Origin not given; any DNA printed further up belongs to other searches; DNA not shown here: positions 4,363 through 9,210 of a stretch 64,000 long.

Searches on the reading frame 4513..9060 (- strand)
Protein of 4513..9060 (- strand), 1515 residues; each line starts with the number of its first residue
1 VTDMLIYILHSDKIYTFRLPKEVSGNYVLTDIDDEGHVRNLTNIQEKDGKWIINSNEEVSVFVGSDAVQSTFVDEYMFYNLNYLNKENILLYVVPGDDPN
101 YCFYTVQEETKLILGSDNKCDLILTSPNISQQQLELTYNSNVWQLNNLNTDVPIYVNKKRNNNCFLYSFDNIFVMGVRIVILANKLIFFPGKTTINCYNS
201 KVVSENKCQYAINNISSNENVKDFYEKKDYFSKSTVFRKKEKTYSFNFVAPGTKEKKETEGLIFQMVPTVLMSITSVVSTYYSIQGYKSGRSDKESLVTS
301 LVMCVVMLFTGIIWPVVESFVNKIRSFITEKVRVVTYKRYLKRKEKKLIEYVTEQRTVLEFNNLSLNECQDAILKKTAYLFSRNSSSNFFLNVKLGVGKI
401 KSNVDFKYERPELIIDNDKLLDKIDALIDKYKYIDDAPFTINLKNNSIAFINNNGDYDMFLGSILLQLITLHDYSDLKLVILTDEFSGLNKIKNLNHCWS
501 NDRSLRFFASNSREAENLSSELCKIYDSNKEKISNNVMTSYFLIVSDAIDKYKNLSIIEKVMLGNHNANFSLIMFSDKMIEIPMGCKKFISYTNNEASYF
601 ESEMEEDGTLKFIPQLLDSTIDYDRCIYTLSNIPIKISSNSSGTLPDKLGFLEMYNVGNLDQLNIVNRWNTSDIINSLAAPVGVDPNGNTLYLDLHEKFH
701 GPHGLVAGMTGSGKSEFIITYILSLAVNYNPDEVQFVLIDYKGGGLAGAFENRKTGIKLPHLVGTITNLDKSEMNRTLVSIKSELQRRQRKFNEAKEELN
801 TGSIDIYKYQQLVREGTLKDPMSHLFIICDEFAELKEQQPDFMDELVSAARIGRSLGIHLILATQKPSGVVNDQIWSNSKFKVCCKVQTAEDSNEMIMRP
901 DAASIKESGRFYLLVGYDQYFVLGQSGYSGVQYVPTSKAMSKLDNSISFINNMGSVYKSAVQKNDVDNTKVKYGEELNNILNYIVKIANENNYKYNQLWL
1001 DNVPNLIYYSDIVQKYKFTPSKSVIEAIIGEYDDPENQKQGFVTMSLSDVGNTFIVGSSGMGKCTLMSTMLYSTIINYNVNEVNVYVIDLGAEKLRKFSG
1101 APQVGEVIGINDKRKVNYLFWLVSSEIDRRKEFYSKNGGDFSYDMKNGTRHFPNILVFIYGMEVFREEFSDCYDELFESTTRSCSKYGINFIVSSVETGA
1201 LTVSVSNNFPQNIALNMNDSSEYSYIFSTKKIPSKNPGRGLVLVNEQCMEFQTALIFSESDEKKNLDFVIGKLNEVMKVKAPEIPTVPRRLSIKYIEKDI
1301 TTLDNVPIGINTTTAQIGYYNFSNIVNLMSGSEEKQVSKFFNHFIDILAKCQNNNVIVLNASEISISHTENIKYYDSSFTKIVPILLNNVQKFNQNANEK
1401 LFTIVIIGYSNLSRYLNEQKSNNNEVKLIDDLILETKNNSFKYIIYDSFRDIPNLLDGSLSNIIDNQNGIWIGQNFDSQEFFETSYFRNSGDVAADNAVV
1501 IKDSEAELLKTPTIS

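Call 61: search_protein_families(library=ncbifam, proteins=[window:4513-9060:-], max_evalue=1e-15)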
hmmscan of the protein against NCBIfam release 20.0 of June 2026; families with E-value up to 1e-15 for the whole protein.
window:4513-9060:- (1515 aa): 3 families
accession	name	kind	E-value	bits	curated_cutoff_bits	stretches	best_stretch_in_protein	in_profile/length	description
TIGR03928.1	T7_EssCb_Firm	equivalog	1.5e-265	884.2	778.4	1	230-1512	5-1295/1296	type VII secretion protein EssC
TIGR03924.1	T7SS_EccC_a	equivalog_domain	4e-83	280.3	509.15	1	256-918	9-659/673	type VII secretion protein EccCa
TIGR03925.1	T7SS_EccC_b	equivalog_domain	6.6e-60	203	346.55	2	980-1329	2-365/564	type VII secretion protein EccCb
